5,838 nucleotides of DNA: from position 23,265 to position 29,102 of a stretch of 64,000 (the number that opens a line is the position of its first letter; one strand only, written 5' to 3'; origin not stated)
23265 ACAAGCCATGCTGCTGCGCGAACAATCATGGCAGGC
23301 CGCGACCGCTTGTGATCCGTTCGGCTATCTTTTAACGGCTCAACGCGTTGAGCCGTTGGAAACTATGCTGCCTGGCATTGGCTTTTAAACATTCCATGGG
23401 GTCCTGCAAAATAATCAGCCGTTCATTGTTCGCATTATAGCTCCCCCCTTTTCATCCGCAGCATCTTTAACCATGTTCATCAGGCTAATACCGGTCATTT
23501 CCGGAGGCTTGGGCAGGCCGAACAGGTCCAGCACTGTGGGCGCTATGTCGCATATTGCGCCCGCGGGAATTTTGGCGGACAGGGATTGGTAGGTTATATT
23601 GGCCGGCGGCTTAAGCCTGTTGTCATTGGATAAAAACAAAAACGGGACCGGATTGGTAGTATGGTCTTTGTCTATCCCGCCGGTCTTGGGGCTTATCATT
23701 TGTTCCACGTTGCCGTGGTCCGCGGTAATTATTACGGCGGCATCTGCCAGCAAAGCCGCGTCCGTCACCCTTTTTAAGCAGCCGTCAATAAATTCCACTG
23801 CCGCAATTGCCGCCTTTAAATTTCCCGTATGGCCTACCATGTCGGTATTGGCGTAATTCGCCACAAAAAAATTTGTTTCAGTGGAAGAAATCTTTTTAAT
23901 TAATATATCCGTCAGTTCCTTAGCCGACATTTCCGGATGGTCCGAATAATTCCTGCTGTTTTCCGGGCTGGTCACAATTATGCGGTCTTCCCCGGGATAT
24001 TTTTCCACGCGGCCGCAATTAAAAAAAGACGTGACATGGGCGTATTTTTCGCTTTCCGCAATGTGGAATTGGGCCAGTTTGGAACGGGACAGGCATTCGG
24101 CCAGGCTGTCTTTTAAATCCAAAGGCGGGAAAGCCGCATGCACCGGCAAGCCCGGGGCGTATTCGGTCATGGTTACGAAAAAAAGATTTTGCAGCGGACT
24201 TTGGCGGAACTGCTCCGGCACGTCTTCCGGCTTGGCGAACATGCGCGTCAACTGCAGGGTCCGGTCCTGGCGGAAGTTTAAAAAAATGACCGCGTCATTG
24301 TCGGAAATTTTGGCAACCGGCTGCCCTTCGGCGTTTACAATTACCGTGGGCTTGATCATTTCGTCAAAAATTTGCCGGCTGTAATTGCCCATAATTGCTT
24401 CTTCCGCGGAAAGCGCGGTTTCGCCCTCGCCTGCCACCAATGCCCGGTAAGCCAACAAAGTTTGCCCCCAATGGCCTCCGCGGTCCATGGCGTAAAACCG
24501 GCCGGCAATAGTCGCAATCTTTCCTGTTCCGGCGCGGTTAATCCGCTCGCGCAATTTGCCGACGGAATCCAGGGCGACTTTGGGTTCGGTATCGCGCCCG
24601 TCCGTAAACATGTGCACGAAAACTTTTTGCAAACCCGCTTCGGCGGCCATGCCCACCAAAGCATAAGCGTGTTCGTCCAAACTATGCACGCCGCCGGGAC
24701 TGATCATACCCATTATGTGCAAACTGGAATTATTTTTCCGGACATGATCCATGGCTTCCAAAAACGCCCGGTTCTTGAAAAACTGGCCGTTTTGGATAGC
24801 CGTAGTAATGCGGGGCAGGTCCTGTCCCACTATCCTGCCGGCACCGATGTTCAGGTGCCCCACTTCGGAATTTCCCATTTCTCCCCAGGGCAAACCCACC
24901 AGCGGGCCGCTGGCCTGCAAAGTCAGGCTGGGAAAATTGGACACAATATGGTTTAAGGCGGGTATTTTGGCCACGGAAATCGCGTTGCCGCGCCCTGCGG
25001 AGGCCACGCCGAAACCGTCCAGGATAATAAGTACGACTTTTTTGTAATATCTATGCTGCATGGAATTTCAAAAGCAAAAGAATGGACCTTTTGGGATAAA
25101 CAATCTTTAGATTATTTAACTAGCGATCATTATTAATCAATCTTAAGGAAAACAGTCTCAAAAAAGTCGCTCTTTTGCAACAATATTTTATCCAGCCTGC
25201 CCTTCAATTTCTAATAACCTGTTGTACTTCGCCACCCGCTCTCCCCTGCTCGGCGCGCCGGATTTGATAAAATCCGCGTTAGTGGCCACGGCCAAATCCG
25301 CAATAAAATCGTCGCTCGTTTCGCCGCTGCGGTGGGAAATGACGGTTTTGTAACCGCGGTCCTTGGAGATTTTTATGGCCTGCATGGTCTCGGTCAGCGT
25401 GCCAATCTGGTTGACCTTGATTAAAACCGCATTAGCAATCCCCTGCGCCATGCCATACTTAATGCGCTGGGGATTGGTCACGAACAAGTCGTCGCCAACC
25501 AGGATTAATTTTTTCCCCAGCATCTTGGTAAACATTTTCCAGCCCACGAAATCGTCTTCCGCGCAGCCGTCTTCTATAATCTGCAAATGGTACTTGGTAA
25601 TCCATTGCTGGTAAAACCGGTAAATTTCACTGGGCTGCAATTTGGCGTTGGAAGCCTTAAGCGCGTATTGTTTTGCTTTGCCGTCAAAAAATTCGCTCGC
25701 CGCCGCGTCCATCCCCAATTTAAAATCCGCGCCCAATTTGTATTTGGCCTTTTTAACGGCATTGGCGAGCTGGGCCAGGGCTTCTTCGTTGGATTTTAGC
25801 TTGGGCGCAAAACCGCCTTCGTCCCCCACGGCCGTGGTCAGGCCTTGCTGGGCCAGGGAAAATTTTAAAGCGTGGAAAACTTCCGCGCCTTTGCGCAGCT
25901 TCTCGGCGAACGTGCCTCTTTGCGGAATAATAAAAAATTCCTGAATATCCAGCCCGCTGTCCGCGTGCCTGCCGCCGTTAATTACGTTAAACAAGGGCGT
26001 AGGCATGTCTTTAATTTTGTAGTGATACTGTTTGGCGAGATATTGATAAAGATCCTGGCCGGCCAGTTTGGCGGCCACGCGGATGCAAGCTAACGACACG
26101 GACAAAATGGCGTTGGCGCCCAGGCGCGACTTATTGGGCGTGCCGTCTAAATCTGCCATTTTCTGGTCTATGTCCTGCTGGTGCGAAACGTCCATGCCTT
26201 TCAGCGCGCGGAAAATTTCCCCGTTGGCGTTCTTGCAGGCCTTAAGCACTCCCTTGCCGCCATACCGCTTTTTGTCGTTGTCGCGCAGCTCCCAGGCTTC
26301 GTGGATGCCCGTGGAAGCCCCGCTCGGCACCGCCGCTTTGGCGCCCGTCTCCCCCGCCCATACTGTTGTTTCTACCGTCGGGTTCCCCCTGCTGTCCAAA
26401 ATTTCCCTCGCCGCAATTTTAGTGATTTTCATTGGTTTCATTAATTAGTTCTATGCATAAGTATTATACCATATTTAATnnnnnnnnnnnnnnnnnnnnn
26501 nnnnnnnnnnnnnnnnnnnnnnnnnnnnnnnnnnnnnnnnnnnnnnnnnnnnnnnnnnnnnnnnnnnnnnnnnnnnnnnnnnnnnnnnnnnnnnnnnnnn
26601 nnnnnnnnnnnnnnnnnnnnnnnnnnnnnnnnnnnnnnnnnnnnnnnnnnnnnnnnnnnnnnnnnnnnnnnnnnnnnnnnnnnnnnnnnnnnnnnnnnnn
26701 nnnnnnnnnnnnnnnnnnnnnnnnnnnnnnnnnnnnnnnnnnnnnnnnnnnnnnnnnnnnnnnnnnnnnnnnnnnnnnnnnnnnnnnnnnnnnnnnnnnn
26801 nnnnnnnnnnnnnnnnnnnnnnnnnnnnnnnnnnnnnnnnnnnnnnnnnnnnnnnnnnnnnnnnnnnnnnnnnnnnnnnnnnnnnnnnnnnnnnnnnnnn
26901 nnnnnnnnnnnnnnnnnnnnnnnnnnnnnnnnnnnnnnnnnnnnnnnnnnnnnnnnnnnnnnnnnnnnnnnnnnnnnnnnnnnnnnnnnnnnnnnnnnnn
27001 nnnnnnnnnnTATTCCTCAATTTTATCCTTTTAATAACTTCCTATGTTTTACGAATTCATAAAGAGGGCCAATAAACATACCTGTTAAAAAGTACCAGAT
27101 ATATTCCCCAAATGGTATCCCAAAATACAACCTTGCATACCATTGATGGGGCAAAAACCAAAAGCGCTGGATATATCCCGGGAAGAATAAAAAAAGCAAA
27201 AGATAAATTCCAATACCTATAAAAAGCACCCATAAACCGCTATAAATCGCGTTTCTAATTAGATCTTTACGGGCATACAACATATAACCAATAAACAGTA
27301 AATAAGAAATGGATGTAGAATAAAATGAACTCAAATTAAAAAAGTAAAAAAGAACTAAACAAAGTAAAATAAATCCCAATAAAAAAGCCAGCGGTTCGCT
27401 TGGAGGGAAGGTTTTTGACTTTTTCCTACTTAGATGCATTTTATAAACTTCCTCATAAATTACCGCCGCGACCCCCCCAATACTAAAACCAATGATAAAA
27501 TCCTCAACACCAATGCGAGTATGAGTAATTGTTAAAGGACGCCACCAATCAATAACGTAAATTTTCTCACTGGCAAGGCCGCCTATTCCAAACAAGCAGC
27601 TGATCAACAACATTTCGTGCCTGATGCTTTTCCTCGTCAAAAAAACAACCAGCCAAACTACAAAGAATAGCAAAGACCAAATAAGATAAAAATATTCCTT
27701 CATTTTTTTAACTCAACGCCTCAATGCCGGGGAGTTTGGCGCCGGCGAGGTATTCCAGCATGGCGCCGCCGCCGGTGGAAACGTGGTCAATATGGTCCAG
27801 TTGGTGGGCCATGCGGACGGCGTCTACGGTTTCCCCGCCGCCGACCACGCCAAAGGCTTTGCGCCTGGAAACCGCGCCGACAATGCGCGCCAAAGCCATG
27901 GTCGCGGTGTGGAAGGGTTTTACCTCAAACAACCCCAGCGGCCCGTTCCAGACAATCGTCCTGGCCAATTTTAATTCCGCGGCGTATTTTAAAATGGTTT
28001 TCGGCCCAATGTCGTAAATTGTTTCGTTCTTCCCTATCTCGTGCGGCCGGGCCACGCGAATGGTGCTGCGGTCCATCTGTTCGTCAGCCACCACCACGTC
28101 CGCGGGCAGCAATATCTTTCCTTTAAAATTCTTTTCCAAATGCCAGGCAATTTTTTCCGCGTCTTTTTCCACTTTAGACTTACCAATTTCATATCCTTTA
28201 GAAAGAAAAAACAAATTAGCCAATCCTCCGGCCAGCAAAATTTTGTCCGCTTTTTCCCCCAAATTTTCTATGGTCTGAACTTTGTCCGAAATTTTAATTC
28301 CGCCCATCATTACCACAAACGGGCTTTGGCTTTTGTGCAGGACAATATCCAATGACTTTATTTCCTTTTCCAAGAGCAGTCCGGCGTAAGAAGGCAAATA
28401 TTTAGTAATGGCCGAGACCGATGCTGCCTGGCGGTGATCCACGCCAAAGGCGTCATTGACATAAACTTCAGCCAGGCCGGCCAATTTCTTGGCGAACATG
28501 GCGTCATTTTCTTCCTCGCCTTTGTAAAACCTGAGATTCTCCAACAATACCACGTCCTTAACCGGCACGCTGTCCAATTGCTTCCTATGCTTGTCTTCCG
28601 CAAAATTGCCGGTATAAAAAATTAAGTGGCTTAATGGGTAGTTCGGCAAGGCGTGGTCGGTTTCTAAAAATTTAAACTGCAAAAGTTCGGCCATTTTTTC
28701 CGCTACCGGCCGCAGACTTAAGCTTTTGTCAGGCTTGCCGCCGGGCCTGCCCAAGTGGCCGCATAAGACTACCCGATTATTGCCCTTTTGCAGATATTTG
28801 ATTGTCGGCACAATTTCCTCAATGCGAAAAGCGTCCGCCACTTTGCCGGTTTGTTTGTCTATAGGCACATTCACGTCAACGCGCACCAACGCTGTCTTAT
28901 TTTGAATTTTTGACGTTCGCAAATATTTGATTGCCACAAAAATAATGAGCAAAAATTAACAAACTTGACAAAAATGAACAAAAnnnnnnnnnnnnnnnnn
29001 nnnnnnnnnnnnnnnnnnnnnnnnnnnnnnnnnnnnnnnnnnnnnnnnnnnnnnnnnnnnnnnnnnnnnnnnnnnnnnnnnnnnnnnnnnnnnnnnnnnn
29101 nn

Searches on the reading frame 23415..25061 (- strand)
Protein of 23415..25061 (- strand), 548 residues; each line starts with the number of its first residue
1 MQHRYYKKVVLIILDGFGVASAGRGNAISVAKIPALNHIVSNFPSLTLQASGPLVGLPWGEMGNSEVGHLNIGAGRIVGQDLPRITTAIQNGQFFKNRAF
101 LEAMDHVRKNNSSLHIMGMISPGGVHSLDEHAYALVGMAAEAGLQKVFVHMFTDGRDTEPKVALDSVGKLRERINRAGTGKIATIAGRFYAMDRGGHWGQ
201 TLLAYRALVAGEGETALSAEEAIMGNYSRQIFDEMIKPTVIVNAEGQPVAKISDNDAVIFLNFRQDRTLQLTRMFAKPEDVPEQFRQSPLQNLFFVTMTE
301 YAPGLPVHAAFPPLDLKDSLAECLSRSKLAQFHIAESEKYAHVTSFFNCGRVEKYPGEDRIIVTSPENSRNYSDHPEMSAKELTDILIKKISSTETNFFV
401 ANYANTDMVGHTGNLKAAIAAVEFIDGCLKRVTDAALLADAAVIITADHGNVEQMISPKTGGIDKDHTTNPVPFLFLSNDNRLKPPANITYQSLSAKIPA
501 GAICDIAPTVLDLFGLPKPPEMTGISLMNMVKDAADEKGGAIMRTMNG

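Call 21: search_protein_families(library=pfam, proteins=[window:23415-25061:-], max_evalue=0.001)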
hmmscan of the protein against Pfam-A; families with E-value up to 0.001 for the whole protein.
window:23415-25061:- (548 aa): 4 families
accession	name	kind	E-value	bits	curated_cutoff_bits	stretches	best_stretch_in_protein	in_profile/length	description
PF06415.18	iPGM_N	-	9.3e-74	248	27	1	85-302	1-216/217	BPG-independent PGAM N-terminus (iPGM_N)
PF01676.23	Metalloenzyme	-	1.2e-67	228.6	24.3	1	7-517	1-251/252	Metalloenzyme superfamily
PF00884.28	Sulfatase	-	6.9e-06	26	25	1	401-515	186-300/301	Sulfatase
PF00245.25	Alk_phosphatase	-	1.6e-05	24.5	24.4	1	379-465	239-327/423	Alkaline phosphatase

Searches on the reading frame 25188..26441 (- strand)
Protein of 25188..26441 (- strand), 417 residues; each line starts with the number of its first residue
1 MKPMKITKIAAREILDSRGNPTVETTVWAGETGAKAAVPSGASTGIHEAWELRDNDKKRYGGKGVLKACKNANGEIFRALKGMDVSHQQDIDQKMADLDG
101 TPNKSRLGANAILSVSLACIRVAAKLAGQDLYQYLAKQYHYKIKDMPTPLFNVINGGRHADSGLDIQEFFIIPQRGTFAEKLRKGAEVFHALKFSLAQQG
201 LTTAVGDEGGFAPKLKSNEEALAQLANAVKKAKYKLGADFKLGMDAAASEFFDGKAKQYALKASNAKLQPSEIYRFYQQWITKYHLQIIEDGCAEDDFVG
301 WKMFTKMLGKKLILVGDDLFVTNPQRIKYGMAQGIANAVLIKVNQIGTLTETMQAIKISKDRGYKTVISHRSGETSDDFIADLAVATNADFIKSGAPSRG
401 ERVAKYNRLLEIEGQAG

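Call 21: search_protein_families(library=pfam, proteins=[window:25188-26441:-], max_evalue=0.001)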
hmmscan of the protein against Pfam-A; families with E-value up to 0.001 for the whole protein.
window:25188-26441:- (417 aa): 4 families
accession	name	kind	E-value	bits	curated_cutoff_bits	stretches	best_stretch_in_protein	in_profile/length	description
PF00113.28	Enolase_C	-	1.3e-101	340.2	21.5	1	146-415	4-280/296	Enolase, C-terminal TIM barrel domain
PF03952.21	Enolase_N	-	1.4e-53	181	35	1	6-135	1-131/131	Enolase, N-terminal domain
PF13378.12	MR_MLE_C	-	0.00035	20.8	29.4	0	212-371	17-155/219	Enolase C-terminal domain-like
PF07476.17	MAAL_C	-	0.00035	20.3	27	1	309-392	137-221/249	Methylaspartate ammonia-lyase C-terminus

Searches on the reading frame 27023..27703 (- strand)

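Call 22: search_protein_families(library=pfam, proteins=[window:27023-27703:-], max_evalue=0.001)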
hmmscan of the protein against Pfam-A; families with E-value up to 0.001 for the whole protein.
window:27023-27703:- (226 aa): 1 family
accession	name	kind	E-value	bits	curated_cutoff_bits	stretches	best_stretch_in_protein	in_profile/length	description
PF18916.5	Lycopene_cyc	-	1e-05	26.4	27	1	126-217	2-91/92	Lycopene cyclase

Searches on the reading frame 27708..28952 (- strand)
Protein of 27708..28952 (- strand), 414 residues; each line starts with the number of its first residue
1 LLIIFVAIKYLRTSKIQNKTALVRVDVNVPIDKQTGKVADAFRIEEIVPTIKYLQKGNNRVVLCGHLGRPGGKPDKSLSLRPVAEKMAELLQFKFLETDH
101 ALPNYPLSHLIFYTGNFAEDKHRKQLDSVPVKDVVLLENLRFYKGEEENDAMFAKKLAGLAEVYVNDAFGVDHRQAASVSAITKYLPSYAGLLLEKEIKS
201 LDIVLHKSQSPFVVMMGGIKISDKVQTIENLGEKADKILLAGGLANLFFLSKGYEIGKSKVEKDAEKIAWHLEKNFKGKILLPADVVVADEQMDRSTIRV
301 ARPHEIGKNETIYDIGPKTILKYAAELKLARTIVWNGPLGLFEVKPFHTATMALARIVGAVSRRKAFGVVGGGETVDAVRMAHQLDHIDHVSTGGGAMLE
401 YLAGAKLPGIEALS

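Call 21: search_protein_families(library=pfam, proteins=[window:27708-28952:-], max_evalue=0.001)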
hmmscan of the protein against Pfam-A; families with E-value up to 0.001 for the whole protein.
window:27708-28952:- (414 aa): 1 family
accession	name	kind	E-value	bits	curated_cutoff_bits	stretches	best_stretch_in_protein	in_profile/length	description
PF00162.24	PGK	-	4.2e-121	405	27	1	14-404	4-378/379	Phosphoglycerate kinase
